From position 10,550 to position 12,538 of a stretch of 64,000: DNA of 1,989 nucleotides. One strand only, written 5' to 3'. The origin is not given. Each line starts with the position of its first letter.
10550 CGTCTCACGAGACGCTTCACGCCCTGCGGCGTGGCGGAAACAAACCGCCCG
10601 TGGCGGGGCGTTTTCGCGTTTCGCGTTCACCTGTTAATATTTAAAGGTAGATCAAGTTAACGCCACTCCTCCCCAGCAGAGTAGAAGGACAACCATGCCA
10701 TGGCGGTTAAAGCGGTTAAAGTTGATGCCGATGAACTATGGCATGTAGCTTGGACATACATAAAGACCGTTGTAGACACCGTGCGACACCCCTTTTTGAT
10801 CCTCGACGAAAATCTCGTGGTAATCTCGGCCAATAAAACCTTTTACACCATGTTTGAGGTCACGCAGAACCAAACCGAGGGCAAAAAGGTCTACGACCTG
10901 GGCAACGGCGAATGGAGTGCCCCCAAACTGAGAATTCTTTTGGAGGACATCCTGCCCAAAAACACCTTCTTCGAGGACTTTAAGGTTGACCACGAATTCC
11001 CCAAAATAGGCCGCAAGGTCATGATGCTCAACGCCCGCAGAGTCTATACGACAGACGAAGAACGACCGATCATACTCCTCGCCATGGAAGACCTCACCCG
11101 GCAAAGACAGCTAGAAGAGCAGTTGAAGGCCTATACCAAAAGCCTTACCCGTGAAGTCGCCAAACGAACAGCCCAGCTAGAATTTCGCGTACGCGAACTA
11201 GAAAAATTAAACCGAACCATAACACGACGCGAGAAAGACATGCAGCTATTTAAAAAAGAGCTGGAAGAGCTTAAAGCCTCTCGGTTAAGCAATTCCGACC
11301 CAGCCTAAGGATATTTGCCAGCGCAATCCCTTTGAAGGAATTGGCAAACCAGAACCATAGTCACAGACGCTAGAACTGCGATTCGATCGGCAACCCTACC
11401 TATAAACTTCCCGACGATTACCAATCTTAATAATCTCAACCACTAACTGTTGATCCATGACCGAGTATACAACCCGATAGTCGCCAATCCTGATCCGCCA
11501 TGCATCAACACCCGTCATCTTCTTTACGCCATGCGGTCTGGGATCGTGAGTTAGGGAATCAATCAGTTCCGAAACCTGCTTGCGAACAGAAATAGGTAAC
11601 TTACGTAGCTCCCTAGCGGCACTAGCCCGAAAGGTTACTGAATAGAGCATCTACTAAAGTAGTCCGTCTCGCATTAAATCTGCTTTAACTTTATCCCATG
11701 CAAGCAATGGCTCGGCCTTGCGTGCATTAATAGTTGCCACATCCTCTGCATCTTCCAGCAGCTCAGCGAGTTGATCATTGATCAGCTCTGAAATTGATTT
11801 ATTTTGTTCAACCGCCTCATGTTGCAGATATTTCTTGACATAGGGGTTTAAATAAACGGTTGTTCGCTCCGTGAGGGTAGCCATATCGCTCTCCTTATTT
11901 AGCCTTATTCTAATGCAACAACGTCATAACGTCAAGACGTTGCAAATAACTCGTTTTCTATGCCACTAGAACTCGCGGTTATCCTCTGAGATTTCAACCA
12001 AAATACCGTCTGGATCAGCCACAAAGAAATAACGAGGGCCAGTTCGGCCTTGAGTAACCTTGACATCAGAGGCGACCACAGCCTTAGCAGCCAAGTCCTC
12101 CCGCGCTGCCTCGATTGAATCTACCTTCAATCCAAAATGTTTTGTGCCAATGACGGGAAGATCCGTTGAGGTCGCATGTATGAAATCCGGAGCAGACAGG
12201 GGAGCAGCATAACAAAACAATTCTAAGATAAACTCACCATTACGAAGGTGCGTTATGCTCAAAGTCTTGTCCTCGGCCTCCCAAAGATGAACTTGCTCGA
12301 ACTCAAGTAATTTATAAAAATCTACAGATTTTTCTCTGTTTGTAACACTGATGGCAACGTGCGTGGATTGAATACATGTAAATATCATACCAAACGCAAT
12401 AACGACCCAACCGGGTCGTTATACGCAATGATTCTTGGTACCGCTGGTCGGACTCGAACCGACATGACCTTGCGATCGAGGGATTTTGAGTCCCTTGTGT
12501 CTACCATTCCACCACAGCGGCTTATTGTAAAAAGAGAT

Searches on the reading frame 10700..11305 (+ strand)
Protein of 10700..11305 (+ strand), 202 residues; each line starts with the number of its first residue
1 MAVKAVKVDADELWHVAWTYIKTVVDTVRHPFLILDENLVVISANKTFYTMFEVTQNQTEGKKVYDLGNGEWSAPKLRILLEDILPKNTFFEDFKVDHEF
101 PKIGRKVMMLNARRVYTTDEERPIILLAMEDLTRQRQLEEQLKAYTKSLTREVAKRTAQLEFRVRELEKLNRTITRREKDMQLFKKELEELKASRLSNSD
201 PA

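Call 87: search_protein_families(library=pfam, proteins=[window:10700-11305:+], max_evalue=0.01)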
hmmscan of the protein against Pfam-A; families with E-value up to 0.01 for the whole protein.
window:10700-11305:+ (202 aa): 4 families
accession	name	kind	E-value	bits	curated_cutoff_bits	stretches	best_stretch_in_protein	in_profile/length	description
PF08448.16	PAS_4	-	4e-06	27.5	23.1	1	26-137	2-110/110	PAS fold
PF13426.13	PAS_9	-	4.5e-06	27.3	27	1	31-133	3-102/103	PAS domain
PF00989.32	PAS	-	6.8e-06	26.5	22.6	1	22-131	4-112/113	PAS fold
PF13188.13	PAS_8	-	0.00048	20.4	21.8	1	21-59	3-38/65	PAS domain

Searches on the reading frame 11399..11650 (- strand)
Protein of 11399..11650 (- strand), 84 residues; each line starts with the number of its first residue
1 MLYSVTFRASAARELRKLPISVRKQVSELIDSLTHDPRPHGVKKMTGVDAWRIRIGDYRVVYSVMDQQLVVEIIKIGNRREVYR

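Call 87: search_protein_families(library=pfam, proteins=[window:11399-11650:-], max_evalue=0.01)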
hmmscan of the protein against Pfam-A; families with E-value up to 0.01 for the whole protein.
window:11399-11650:- (84 aa): 3 families
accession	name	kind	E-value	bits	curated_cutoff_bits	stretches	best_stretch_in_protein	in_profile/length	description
PF05016.21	ParE_toxin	-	5e-11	43.5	23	1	5-83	1-89/89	ParE toxin of type II toxin-antitoxin system, parDE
PF15781.12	ParE-like_toxin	-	0.00026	21.3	28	1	9-84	5-84/87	ParE-like toxin of type II bacterial toxin-antitoxin system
PF05973.20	Gp49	-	0.0013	19.2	23.9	1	14-71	2-65/90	Phage derived protein Gp49-like (DUF891)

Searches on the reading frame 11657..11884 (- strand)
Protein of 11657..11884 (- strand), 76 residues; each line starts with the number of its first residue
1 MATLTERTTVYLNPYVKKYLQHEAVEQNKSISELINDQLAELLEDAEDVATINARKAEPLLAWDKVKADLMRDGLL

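Call 87: search_protein_families(library=pfam, proteins=[window:11657-11884:-], max_evalue=0.01)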
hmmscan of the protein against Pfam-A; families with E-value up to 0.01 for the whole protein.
window:11657-11884:- (76 aa): 3 families
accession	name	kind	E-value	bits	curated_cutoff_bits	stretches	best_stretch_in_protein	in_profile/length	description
PF19807.5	DUF6290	-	0.002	18.7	27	1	9-55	5-52/72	Family of unknown function (DUF6290)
PF20605.4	Antitox_RHH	-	0.0027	18.3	27.2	1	9-45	8-44/50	Antitoxin-like ribbon-helix-helix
PF01402.27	RHH_1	-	0.0096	16.3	20.5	0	7-44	1-38/39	Ribbon-helix-helix protein, copG family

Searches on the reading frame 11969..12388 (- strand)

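Call 87: search_protein_families(library=pfam, proteins=[window:11969-12388:-], max_evalue=0.01)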
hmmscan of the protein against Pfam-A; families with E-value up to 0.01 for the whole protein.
window:11969-12388:- (140 aa): 2 families
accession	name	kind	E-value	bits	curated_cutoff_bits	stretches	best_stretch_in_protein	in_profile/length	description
PF00903.31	Glyoxalase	-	4e-13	50.3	20.6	1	9-133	3-121/121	Glyoxalase/Bleomycin resistance protein/Dioxygenase superfamily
PF13669.12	Glyoxalase_4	-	2.6e-06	28.1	27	1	10-121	2-108/109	Glyoxalase/Bleomycin resistance protein/Dioxygenase superfamily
